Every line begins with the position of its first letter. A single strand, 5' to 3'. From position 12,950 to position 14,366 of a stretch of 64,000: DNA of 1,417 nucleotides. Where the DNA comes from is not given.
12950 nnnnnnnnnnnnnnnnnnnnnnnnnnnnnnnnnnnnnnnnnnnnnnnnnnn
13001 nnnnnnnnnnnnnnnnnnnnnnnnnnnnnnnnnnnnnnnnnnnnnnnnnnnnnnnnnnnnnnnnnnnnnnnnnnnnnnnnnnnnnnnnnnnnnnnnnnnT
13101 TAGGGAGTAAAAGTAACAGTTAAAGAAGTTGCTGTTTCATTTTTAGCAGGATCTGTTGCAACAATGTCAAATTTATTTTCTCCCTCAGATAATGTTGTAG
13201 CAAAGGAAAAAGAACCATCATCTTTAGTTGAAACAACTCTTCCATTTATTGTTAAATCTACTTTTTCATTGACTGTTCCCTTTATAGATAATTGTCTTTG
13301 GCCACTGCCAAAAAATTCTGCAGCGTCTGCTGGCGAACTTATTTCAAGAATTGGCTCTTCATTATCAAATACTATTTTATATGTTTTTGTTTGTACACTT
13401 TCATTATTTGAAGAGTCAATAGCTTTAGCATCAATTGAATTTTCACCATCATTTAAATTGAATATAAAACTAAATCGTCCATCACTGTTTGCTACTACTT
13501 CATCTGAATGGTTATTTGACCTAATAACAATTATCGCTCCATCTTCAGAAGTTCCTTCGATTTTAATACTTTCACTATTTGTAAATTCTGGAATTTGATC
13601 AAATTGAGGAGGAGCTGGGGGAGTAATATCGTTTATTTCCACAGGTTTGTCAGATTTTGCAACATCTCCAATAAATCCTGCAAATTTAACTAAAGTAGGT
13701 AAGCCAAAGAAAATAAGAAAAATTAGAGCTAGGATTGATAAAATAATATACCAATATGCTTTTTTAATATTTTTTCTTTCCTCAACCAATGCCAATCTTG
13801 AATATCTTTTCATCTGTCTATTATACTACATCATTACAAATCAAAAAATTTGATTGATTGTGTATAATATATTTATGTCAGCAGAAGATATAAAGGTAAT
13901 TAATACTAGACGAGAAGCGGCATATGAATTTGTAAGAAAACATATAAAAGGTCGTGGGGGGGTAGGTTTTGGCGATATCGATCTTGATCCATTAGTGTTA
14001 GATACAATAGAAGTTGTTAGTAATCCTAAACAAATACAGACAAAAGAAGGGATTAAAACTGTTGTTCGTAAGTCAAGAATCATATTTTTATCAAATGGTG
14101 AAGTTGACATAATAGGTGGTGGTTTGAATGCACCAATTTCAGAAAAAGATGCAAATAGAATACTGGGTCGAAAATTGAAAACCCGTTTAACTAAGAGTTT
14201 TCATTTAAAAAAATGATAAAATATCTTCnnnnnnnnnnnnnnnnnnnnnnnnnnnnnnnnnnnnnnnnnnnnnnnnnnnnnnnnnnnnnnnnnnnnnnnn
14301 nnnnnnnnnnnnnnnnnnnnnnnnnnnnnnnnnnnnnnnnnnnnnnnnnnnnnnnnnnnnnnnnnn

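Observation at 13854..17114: Type II RM-like module with a stand-alone Cas4-like Fe-S nuclease and no CRISPR array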

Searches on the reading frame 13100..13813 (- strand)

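Call 3: search_protein_families(library=pfam, proteins=[window:13100-13813:-], max_evalue=0.1)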
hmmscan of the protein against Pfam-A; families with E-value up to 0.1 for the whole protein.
window:13100-13813:- (237 aa): 8 families
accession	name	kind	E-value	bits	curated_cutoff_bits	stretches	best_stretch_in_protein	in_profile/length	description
PF09136.16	Glucodextran_B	-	8.5e-21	74.1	27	2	154-234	1-80/83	Glucodextranase, domain B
PF19077.6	Big_13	-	1.3e-08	35.7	27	2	77-150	23-101/102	Bacterial Ig-like domain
PF17936.7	Big_6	-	3.3e-08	34.1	27.6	1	80-144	12-79/83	Bacterial Ig domain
PF12733.13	Cadherin-like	-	1.4e-07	32.2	24.2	1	174-235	28-86/89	Cadherin-like beta sandwich domain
PF07495.19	Y_Y_Y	-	0.00021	21.6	26.6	0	104-147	19-62/65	Y_Y_Y domain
PF17957.7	Big_7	-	0.0063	17.6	24.1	1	154-211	1-64/70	Bacterial Ig domain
PF13750.12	Big_3_3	-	0.011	15.8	27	0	119-162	11-54/157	Bacterial Ig-like domain (group 3)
PF13620.12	CarboxypepD_reg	-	0.044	14.6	32.3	0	92-132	16-57/82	Carboxypeptidase regulatory-like domain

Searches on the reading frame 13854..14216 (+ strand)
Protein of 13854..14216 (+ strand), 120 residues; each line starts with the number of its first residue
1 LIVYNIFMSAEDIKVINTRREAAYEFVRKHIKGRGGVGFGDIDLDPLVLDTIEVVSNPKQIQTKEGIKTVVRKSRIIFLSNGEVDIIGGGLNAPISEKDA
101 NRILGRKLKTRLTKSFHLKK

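Call 3: search_protein_families(library=pfam, proteins=[window:13854-14216:+], max_evalue=0.1)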
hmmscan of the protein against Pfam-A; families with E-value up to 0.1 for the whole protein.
window:13854-14216:+ (120 aa): 0 families

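Call 4: search_protein_families(library=ncbifam, proteins=[window:13854-14216:+], max_evalue=0.1)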
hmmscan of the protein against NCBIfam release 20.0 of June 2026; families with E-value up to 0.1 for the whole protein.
window:13854-14216:+ (120 aa): 1 family
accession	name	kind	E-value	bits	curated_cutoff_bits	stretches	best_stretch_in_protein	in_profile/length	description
NF007050.0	PRK09504.1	equivalog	0.083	13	161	0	19-93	33-101/122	Fe-S cluster assembly scaffold SufA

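Call 5: search_protein_families(library=padloc, proteins=[window:13854-14216:+], max_evalue=0.1)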
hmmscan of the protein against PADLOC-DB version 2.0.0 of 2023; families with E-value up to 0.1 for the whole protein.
window:13854-14216:+ (120 aa): 0 families

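Call 49: search_protein_families(library=phrogs, proteins=[window:13875-14216:+], max_evalue=0.01)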
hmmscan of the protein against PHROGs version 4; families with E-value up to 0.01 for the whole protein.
window:13875-14216:+ (113 aa): 0 families

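Call 50: search_protein_families(library=pfam, proteins=[window:13875-14216:+], max_evalue=1)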
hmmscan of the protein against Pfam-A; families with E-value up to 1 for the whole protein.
window:13875-14216:+ (113 aa): 0 families

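Call 66: find_homologous_proteins(query=window:13875-14213:+, max_evalue=0.01)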
Query window:13875-14213:+ (113 aa): 3 proteins with E <= 0.01 among 7 candidates.
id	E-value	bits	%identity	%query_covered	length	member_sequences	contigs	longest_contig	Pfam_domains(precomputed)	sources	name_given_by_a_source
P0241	1.0e-64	233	99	100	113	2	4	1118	-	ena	-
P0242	3.4e-48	180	77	100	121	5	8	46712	-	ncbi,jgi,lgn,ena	-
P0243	1.9e-30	123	60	87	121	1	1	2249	-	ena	-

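Call 75: search_protein_representatives(alignment_id=A5)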
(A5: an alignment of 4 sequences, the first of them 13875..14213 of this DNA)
Query: 4 sequences, 116 profile positions. Proteins with E-value up to 0.001 (for the whole library): 20; up to 1e-10: 12; up to 1e-30: 1. The best 20 are listed.
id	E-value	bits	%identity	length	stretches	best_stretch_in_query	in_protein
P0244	7.6e-31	122.6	-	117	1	3-115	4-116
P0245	2.5e-26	108.1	-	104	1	19-113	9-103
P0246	4.0e-23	97.7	-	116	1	4-116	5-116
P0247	1.2e-22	96.1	-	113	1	2-113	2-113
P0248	5.3e-22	94.1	-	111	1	1-112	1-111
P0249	1.5e-21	92.7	-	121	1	1-111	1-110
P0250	2.7e-21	91.8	-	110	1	5-109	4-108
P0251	4.2e-21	91.2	-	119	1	2-112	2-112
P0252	3.7e-17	78.5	-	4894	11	70-90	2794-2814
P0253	1.7e-15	73.1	-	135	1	5-112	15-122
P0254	6.6e-13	64.8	-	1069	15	75-110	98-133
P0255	4.6e-12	62.1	-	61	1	57-116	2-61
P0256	1.5e-09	54.0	-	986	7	73-112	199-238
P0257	3.8e-09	52.7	-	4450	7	14-47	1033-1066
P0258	5.6e-08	48.9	-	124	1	5-113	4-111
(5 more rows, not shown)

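Call 76: predict_structure(alignment_id=A5)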
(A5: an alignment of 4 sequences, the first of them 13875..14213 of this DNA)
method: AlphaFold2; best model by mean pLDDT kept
length: 113 residues; sequences in the alignment: 4
mean_pLDDT: 51.7   pTM: 0.33
mean pLDDT of the five models: 51.7, 49.7, 45.2, 45.1, 43.0
residues with pLDDT >= 90: 0; 70-90: 6; 50-70: 60; < 50: 47
segments of 3 or more residues with pLDDT < 50: 18-39, 82-86, 100-113
pLDDT, mean of each block of 10 residues (from residue 1): 50 51 36 35 60 71 63 58 48 57 45 35
secondary structure, 60 per line:
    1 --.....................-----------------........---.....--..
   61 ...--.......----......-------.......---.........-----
elements in order: H3-23 E41-48 E52-56 E59-63 E66-72 E77-82 H90-96 H100-108
